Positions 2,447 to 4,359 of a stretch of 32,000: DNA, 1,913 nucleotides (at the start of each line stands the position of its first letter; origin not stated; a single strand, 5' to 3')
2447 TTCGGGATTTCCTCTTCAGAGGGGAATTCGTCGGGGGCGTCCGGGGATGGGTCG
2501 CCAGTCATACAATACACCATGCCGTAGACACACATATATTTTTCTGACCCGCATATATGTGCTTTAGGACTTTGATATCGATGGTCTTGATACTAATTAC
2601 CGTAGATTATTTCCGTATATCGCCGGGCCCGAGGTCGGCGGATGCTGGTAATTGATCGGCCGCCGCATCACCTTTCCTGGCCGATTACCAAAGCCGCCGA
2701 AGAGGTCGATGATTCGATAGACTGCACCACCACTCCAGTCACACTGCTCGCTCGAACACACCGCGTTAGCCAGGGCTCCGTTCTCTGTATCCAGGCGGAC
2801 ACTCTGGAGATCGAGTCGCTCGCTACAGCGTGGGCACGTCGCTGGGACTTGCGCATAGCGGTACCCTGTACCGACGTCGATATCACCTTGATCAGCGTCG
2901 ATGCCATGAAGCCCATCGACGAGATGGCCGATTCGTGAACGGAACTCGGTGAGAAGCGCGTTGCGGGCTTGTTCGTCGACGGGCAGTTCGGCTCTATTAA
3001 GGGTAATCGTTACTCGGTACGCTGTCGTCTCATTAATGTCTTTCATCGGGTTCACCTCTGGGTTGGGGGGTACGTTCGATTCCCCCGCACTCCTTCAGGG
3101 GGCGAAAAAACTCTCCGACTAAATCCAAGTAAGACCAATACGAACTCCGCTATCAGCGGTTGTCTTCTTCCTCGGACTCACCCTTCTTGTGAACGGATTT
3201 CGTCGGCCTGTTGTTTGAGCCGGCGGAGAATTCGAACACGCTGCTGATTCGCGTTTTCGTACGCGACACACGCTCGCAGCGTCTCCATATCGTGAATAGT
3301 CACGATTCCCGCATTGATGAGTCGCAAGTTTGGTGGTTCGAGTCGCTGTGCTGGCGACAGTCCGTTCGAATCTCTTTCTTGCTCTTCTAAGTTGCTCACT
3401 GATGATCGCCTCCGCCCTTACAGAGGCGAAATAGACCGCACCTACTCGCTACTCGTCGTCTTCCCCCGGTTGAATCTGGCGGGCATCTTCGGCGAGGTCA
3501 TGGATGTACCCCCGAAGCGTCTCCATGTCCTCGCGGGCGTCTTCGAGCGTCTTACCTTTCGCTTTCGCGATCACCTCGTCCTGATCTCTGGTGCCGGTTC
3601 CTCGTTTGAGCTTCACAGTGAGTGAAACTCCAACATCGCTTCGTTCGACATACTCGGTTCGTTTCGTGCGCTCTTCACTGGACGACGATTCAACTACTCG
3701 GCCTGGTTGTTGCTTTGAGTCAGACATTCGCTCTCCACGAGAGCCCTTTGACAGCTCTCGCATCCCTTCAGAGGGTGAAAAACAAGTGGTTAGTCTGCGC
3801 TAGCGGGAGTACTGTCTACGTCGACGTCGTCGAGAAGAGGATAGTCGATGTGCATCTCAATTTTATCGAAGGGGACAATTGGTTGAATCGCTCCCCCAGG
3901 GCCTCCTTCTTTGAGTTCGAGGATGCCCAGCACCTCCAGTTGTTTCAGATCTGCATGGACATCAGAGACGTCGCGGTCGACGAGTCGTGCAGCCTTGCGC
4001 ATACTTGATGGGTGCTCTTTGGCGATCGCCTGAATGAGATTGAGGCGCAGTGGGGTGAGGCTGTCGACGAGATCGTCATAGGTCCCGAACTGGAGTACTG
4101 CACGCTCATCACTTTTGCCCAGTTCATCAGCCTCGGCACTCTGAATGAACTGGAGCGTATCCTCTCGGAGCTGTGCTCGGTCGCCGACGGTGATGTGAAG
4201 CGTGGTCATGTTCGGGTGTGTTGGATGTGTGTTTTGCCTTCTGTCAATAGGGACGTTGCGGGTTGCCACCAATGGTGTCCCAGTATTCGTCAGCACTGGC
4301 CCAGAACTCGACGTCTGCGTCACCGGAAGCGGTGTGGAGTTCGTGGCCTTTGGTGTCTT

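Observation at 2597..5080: Conserved T-run + hairpin element repeated in front of four successive, unrelated small genes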

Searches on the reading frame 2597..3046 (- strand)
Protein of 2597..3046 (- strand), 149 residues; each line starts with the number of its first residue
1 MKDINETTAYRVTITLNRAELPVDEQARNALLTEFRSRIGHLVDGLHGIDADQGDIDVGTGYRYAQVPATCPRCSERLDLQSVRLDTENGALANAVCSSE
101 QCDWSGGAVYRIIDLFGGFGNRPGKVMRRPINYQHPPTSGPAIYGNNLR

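Call 61: search_protein_families(library=pfam, proteins=[window:2597-3046:-], max_evalue=0.01)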
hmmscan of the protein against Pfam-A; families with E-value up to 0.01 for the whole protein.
window:2597-3046:- (149 aa): 0 families

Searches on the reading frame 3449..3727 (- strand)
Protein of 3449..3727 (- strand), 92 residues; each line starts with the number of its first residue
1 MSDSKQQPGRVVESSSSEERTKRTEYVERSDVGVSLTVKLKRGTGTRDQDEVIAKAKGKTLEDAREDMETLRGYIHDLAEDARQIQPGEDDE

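Call 61: search_protein_families(library=pfam, proteins=[window:3449-3727:-], max_evalue=0.01)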
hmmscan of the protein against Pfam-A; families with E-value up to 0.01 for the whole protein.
window:3449-3727:- (92 aa): 2 families
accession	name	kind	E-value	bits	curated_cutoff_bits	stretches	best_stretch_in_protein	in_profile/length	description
PF24115.1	DUF7389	-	2.3e-36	124.2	27.8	1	23-89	1-67/67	Domain of unknown function (DUF7389)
PF00835.24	SNAP-25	-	0.0046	17.5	25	0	45-83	19-56/56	SNAP-25 family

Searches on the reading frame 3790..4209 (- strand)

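Call 61: search_protein_families(library=pfam, proteins=[window:3790-4209:-], max_evalue=0.01)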
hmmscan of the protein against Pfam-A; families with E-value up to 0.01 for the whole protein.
window:3790-4209:- (139 aa): 1 family
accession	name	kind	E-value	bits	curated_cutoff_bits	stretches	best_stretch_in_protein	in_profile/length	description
PF25212.1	HVO_A0114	-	2e-25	88.8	27.6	1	34-117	3-84/84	HVO_A0114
